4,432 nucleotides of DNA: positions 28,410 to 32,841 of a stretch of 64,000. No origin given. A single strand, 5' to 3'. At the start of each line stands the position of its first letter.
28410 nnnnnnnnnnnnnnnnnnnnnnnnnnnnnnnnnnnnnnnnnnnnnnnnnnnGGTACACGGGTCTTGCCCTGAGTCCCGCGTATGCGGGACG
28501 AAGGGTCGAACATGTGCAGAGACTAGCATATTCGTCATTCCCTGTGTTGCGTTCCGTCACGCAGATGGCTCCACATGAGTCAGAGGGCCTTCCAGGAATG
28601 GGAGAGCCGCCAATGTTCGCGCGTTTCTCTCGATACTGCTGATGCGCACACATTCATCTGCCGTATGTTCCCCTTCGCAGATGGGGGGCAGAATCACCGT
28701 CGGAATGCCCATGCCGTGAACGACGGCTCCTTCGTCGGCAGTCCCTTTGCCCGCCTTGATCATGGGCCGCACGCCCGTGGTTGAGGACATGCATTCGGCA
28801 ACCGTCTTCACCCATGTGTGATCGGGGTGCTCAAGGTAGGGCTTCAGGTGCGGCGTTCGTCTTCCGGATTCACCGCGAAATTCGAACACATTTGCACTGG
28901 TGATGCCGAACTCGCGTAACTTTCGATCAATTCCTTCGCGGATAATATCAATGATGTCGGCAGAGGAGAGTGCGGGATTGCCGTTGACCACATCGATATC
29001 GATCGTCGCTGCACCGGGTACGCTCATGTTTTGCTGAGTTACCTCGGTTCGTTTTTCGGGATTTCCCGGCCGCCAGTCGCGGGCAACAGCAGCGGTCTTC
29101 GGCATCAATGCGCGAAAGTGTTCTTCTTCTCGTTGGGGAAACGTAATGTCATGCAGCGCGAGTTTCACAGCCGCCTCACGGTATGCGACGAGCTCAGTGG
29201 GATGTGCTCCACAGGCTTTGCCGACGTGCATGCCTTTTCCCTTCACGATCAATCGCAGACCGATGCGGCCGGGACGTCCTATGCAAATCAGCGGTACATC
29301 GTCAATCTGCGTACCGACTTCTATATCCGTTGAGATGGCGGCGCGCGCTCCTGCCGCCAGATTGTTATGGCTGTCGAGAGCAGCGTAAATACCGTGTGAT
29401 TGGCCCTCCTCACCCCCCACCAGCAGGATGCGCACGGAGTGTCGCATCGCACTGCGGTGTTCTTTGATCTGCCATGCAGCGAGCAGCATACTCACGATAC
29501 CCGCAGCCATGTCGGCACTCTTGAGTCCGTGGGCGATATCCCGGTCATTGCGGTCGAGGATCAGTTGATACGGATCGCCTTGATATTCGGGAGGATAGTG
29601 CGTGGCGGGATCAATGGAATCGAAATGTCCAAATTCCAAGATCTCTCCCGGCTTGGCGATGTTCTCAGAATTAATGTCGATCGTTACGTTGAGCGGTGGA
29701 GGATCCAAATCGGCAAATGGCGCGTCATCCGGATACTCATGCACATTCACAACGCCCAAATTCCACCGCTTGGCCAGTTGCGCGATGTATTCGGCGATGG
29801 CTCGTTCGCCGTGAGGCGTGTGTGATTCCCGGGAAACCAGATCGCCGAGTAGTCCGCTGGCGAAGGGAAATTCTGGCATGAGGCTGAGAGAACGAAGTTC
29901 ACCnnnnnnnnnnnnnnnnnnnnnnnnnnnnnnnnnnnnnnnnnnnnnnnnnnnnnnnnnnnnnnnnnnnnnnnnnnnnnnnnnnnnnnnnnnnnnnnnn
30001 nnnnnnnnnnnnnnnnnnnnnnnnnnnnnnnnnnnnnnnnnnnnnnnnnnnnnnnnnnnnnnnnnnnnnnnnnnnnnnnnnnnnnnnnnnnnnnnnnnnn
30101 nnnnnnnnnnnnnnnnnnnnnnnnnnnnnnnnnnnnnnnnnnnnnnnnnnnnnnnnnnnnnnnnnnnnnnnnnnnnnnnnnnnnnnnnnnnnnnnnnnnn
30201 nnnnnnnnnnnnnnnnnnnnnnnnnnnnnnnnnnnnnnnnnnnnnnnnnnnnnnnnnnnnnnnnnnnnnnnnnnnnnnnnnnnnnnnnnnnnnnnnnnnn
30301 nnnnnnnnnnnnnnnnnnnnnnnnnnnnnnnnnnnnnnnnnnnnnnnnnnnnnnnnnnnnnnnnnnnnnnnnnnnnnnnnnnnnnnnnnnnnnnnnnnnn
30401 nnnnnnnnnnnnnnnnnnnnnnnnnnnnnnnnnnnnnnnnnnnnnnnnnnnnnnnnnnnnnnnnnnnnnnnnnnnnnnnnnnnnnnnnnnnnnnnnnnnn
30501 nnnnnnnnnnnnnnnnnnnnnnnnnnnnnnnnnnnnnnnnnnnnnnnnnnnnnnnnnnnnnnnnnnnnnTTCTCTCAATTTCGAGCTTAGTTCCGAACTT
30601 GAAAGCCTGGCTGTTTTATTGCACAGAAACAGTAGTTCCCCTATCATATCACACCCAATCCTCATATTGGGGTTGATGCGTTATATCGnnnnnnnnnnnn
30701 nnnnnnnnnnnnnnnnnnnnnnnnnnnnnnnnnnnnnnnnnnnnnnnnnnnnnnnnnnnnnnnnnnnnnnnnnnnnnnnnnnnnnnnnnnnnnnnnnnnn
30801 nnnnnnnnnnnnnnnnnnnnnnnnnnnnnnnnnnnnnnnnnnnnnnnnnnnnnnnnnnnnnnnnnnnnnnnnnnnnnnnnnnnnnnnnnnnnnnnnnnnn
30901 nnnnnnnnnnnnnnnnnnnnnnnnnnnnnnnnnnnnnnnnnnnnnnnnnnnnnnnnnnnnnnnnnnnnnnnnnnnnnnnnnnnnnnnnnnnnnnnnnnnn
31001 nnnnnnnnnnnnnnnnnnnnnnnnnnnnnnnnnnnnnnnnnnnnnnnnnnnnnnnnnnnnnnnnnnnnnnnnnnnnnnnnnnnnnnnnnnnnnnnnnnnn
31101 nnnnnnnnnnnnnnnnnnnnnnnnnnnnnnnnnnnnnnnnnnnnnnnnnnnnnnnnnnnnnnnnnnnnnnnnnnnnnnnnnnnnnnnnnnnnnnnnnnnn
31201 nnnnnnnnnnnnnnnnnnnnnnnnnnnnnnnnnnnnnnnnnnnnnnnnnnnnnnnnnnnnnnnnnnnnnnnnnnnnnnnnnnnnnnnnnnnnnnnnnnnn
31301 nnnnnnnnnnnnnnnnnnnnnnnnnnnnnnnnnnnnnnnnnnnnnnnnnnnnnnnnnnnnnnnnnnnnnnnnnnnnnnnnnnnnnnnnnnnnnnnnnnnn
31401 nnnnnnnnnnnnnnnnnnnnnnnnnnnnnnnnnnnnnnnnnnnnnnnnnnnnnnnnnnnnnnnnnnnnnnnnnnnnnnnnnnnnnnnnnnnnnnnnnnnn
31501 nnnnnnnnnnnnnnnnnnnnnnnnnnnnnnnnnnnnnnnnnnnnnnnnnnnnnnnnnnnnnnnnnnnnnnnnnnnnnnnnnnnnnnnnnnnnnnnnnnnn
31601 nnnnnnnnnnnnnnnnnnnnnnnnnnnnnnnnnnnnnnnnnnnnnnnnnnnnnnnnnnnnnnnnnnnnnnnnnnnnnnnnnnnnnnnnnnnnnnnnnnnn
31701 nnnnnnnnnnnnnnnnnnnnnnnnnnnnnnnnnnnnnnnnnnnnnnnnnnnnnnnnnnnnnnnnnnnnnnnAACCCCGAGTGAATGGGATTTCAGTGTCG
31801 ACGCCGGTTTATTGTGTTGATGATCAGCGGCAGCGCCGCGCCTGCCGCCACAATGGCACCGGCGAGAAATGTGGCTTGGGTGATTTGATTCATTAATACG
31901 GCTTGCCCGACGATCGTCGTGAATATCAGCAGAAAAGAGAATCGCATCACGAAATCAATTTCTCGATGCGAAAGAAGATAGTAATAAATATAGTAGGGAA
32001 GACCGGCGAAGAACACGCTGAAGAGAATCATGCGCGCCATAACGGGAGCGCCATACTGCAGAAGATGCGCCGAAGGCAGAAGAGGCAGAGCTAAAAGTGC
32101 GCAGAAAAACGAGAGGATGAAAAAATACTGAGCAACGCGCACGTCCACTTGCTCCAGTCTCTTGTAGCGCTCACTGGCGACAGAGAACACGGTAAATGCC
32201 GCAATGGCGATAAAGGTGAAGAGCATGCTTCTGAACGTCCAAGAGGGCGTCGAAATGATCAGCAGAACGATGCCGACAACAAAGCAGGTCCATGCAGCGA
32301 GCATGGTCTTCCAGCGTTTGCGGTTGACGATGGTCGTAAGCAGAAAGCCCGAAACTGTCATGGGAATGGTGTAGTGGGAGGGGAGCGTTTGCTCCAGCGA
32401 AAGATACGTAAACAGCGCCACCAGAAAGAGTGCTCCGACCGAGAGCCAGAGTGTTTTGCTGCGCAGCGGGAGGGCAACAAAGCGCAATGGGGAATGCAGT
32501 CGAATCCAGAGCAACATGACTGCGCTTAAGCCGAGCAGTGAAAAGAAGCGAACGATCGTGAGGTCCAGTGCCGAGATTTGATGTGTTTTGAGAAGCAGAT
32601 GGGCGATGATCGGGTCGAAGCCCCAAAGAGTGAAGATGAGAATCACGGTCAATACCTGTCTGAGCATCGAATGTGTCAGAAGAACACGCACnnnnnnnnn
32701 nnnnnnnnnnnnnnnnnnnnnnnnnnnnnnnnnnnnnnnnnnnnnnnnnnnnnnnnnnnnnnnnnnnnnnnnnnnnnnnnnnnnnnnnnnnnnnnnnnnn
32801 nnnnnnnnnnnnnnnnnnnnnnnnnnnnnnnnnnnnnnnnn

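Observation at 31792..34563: RelA/SpoT homologue fused to an EamA/DMT-like polytopic membrane domain, with a probably inactive synthetase core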

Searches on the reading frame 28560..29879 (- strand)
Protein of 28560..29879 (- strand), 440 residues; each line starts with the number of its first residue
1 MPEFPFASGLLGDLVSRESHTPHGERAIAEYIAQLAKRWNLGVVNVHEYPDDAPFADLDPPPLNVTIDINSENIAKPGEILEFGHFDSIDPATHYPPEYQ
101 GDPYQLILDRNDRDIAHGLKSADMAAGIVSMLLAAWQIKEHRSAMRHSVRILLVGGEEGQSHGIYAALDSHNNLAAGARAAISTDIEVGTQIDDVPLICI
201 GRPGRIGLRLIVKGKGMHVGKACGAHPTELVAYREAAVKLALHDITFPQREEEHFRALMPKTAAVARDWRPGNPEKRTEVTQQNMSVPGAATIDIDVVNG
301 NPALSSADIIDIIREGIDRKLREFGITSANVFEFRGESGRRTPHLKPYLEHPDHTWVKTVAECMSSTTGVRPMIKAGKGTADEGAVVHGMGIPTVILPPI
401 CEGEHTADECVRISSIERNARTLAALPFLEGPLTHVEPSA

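Call 41: search_protein_families(library=pfam, proteins=[window:28560-29879:-], max_evalue=0.01)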
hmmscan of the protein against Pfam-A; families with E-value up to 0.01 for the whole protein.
window:28560-29879:- (440 aa): 2 families
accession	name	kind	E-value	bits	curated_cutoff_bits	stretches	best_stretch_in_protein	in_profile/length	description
PF01546.33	Peptidase_M20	-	3.9e-15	56.8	24.6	1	103-426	18-203/206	Peptidase family M20/M25/M40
PF04389.22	Peptidase_M28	-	0.00045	20.4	21.3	1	64-164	1-73/193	Peptidase family M28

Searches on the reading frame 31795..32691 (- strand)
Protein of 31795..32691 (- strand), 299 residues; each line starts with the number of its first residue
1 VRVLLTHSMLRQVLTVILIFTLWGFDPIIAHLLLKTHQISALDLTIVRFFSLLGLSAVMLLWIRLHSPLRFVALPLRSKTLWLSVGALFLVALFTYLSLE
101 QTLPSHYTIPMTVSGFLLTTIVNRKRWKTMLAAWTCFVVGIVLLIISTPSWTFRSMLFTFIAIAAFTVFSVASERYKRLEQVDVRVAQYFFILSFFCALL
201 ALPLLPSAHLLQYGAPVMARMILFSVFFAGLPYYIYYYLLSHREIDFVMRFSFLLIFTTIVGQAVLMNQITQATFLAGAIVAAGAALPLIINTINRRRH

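Call 6: search_protein_families(library=pfam, proteins=[window:31795-32679:-], max_evalue=10)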
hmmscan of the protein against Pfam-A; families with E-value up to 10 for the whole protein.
seq(295 aa): 2 families
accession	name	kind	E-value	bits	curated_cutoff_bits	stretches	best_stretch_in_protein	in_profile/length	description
PF10399.14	UCR_Fe-S_N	-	0.28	11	24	1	268-286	17-35/41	Ubiquitinol-cytochrome C reductase Fe-S subunit TAT signal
PF25587.1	Rv2743c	-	0.78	9.8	27.7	1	122-179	30-87/237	Rv2743c family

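Call 24: search_protein_representatives(protein=window:31795-32691:-)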
Query: 299 residues. Proteins with E-value up to 0.001 (for the whole library): 109; up to 1e-10: 72; up to 1e-30: 21. The best 109 are listed.
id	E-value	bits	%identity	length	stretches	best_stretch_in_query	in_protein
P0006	2.9e-134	463.6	74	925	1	6-294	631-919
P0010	3.7e-84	299.2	53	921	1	10-291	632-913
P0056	8.7e-79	281.6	49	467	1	6-293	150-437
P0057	1.8e-78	280.6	47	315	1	2-291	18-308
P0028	8.5e-78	278.4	53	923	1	10-290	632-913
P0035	1.9e-75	270.6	50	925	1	17-289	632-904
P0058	6.9e-72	259.0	46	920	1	16-291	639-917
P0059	4.6e-69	249.7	43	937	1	6-297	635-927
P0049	1.4e-66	241.6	43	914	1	7-292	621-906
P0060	6.1e-58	213.2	41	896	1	10-290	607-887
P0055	1.3e-55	205.6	40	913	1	9-296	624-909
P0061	4.0e-52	194.2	41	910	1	11-290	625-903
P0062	1.1e-50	189.4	40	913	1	17-290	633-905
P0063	1.5e-49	185.7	39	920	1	11-295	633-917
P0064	1.8e-44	169.0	51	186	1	111-290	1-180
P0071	2.2e-27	113.0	31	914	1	9-281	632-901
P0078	3.9e-19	85.9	28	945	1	16-284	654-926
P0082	2.6e-17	79.9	31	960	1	12-270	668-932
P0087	3.3e-16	76.3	27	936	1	8-276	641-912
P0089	9.7e-16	74.8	30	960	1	11-277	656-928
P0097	1.8e-14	70.6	26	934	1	8-281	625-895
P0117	3.2e-11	60.0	30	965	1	14-266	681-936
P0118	4.1e-11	59.6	25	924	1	5-283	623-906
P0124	2.2e-10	57.2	24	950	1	9-285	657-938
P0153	1.7e-04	37.8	20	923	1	8-272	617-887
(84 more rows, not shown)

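Call 30: find_related_loci(query=A2, collection=genome_contigs, flank=6000)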
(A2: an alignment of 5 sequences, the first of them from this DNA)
Query A2 (299 aa) in genome_contigs; peptide patterns used: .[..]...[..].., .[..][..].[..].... (x = any residue, [..] = any of these).
38 stretches matched a pattern; 23 encode a relative of the query (tblastn E <= 1e-3); 23 distinct loci.
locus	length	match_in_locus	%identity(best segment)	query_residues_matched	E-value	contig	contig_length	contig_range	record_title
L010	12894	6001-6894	84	1-298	1e-160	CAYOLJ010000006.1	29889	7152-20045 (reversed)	MAG TPA_asm: uncultured Candidatus Peribacteria bacterium isolate SRP178699_co1_637 genome assembly, contig: NODE_1661_l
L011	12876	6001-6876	84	1-292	2e-154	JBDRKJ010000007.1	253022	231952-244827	MAG: Candidatus Peregrinibacteria bacterium isolate MEGAHIT-group-1.70 k141_11760819, whole genome shotgun sequence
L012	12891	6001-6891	79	1-297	8e-138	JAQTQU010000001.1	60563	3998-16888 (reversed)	MAG: Candidatus Peribacteraceae bacterium isolate STB_147 NODE_1019_length_60563_cov_3.577785_Sandtown_B, whole genome s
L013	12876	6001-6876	76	1-292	2e-137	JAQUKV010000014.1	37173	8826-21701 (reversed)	MAG: Candidatus Peribacteraceae bacterium isolate STD1_115 NODE_2186_length_37173_cov_10.198564_Sandtown_D1, whole genom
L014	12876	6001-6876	76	1-292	3e-131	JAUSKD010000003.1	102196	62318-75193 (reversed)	MAG: Candidatus Peribacter sp. isolate E14_metabat.bin.351 E14_k141_1164792, whole genome shotgun sequence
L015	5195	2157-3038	49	2-297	5e-91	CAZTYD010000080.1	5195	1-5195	MAG TPA_asm: uncultured Candidatus Peribacteria bacterium isolate SRP342105_co1_375 genome assembly, contig: NODE_22987_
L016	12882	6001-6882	51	1-298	2e-89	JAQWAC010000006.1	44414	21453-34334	MAG: Candidatus Peribacteraceae bacterium isolate STF2_188 NODE_1648_length_44414_cov_3.089146_Sandtown_F2, whole genome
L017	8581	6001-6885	47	2-296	3e-88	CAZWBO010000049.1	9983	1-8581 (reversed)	MAG TPA_asm: uncultured Candidatus Peribacteria bacterium isolate SRP286056_co3_141 genome assembly, contig: NODE_8185_l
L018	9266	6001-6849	55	10-290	2e-84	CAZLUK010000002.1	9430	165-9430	MAG TPA_asm: uncultured Candidatus Peribacteria bacterium isolate binchicken_co203_97 genome assembly, contig: k141_3528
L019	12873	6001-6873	46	1-291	7e-82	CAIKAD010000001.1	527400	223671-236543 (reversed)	uncultured Candidatus Peregrinibacteria bacterium isolate LaPlata_bin-1026 genome assembly, contig: bin-1026:1/5, whole 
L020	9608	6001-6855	50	13-297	9e-82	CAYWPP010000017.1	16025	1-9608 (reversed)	MAG TPA_asm: uncultured Candidatus Peribacteria bacterium isolate binchicken_co350_165 genome assembly, contig: NODE_426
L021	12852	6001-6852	45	7-290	4e-81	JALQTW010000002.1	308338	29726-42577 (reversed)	MAG: Patescibacteria group bacterium isolate DAH.36 NODE_2_length_308338_cov_7.795187, whole genome shotgun sequence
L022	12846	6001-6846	47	8-289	5e-80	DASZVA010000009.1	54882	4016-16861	MAG TPA_asm: Candidatus Peribacteraceae bacterium isolate SMAG_U6119 k141_342940, whole genome shotgun sequence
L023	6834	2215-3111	48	1-298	4e-79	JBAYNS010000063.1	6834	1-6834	MAG: Candidatus Peribacteraceae bacterium isolate SO_2016_LW1_70 scaffold16433_LW64-88_2016, whole genome shotgun sequen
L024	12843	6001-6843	49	11-290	1e-77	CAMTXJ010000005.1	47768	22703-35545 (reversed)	MAG: uncultured Candidatus Peregrinibacteria bacterium isolate G01_MAG_00008 genome assembly, contig: G01_MAG_00008_0000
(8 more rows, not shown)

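Call 43: list_cluster_members(proteins=[P0071, P0078, P0087, P0097, P0118, P0124, P0153, P0117, P0082, P0089])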
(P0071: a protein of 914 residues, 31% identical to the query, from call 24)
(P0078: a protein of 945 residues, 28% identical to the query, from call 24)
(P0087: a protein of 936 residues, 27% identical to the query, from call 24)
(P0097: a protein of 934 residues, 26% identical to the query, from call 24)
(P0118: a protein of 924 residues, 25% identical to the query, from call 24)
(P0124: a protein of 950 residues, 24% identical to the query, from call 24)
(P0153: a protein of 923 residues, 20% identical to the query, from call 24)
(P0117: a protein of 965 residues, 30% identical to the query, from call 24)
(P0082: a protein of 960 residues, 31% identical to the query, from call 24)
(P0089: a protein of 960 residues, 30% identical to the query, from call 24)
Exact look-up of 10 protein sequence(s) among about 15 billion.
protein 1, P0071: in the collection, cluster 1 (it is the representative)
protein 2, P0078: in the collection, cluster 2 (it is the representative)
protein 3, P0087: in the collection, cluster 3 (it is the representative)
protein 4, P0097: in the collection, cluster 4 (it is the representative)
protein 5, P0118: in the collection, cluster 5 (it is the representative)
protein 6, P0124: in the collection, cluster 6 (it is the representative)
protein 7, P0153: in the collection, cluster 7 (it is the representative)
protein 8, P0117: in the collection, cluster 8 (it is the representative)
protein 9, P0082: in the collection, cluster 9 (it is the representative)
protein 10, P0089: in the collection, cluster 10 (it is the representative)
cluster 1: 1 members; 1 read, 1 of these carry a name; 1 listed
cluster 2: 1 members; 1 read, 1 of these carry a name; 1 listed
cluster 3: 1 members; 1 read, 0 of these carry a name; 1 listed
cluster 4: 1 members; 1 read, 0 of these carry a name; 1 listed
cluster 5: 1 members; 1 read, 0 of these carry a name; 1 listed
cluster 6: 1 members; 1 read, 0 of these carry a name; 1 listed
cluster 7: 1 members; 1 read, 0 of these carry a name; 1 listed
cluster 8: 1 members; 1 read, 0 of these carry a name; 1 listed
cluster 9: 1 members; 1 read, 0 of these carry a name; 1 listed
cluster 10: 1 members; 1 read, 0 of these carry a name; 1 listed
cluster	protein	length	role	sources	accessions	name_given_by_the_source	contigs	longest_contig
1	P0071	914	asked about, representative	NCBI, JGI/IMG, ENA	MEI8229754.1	MAG: HD domain-containing protein [Candidatus Peregrinibacteria bacterium]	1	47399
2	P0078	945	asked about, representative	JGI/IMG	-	RelA/SpoT family (p)ppGpp synthetase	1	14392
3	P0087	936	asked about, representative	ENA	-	-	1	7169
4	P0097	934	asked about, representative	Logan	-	-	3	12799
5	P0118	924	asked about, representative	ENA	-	-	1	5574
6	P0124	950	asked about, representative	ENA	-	-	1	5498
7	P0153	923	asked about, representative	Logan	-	-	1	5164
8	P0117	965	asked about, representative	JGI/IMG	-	-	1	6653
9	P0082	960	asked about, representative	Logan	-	-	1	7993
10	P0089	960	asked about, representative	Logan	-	-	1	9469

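Call 45: predict_structure(alignment_id=A3)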
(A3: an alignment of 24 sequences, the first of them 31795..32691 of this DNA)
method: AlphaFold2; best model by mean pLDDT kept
length: 299 residues; sequences in the alignment: 24
mean_pLDDT: 89.5   pTM: 0.87
mean pLDDT of the five models: 89.5, 88.9, 88.8, 88.7, 87.2
residues with pLDDT >= 90: 194; 70-90: 91; 50-70: 11; < 50: 3
segments of 3 or more residues with pLDDT < 50: 1-3
pLDDT, mean of each block of 10 residues (from residue 1): 62 90 95 95 97 94 78 84 96 96 94 80 84 93 93 93 94 88 80 96 93 96 95 87 84 93 92 94 90 80
secondary structure, 60 per line:
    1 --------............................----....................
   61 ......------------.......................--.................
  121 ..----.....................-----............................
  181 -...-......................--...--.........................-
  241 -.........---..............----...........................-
elements in order: H9-36 H41-66 H79-101 H104-122 H127-147 H153-180 H186-207 H215-239 H242-250 H254-267 H272-298

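Call 48: fold_search(model_id=the predicted structure, library=pdb)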
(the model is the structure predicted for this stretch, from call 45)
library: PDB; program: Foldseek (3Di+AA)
matches with E <= 10: 526; with E <= 0.001: 13
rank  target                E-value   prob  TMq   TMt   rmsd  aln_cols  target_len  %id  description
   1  5y78_A                1.0e-05  1.00  0.62  0.61   5.4       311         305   18  Crystal structure of the triose-phosphate/phosphate translocator in complex with inorganic phosphate (released 2017-10-04)
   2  9i20_A                2.4e-05  1.00  0.70  0.71   4.0       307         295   12  Cryo-EM structure of human SLC35B1 with ADP (released 2025-05-21)
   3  9gry_A                2.8e-05  1.00  0.71  0.72   4.2       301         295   12  Cryo-EM structure of human SLC35B1-Q113F variant with AMP-PNP (released 2025-05-21)
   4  5i20_C                1.4e-04  1.00  0.60  0.62   5.6       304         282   17  Crystal structure of protein (released 2016-06-01)
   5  9grz                  1.7e-04  1.00  0.66  0.67   4.7       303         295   13  Cryo-EM structure of human SLC35B1 with AMP-PNP (released 2025-05-21)
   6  5i20_A                2.3e-04  1.00  0.56  0.58   6.4       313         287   15  Crystal structure of protein (released 2016-06-01)
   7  7paf_A                4.0e-04  1.00  0.63  0.67   5.2       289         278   16  Streptococcus pneumoniae choline importer LicB in lipid nanodiscs (released 2022-03-16)
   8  5i20_B                4.0e-04  1.00  0.57  0.60   5.7       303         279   16  Crystal structure of protein (released 2016-06-01)
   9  9s36_A                4.3e-04  1.00  0.70  0.67   4.4       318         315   10  Cryo-EM structure of Candida albicans Vrg4 bound to an inhibitory nanobody and GDP-Mannose. (released 2025-09-03)
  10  5i20_E                4.7e-04  1.00  0.54  0.56   6.2       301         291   18  Crystal structure of protein (released 2016-06-01)
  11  9gs3_B                5.4e-04  1.00  0.71  0.72   4.1       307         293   12  Cryo-EM structure of human SLC35B1-E33A variant with ADP in inward facing conformation (released 2025-05-21)
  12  9gsl_A                6.1e-04  1.00  0.66  0.65   4.7       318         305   12  Cryo-EM structure of human SLC35B1 in inward facing conformation (released 2025-05-21)
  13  9gs5_A                9.8e-04  1.00  0.62  0.64   5.6       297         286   12  Cryo-EM structure of human SLC35B1-E33A variant with ADP in outward facing conformation (released 2025-05-21)
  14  5i20_D                1.1e-03  1.00  0.55  0.58   5.9       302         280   17  Crystal structure of protein (released 2016-06-01)
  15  6i1z_B                1.2e-03  1.00  0.55  0.56   6.3       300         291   15  Outward facing structure of apo CST (released 2019-06-05)
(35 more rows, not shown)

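Call 78: search_protein_families(library=pfam, alignment_id=A3, max_evalue=1)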
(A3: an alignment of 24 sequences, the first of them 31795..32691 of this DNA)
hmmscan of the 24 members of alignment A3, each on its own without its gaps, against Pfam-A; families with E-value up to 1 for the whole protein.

A. member 1, window:31795-32691:- (299 aa): 2 families
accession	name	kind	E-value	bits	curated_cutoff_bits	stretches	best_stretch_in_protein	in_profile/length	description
PF10399.14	UCR_Fe-S_N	-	0.29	11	24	1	272-290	17-35/41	Ubiquitinol-cytochrome C reductase Fe-S subunit TAT signal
PF25587.1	Rv2743c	-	0.8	9.7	27.7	1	126-183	30-87/237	Rv2743c family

B. families by the number of members that match (of 24 scanned): 12 families
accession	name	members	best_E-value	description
PF00892.27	EamA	13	1.8e-09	EamA-like transporter family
PF19814.4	DUF6297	1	0.00031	Family of unknown function (DUF6297)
PF07695.17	7TMR-DISM_7TM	1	0.00054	7TM diverse intracellular signalling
PF03151.22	TPT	1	0.011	Triose-phosphate Transporter family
PF13268.11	DUF4059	1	0.011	Protein of unknown function (DUF4059)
PF19053.6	EccD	1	0.018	EccD-like transmembrane domain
PF19837.4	DUF6316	1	0.11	Domain of unknown function (DUF6316)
PF09843.14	DUF2070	1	0.24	Predicted membrane protein (DUF2070)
PF15158.11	TMEM249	1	0.26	Cation channel sperm-associated auxiliary subunit TMEM249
PF10399.14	UCR_Fe-S_N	1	0.29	Ubiquitinol-cytochrome C reductase Fe-S subunit TAT signal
PF25587.1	Rv2743c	1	0.8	Rv2743c family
PF01007.26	IRK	1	0.94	Inward rectifier potassium channel transmembrane domain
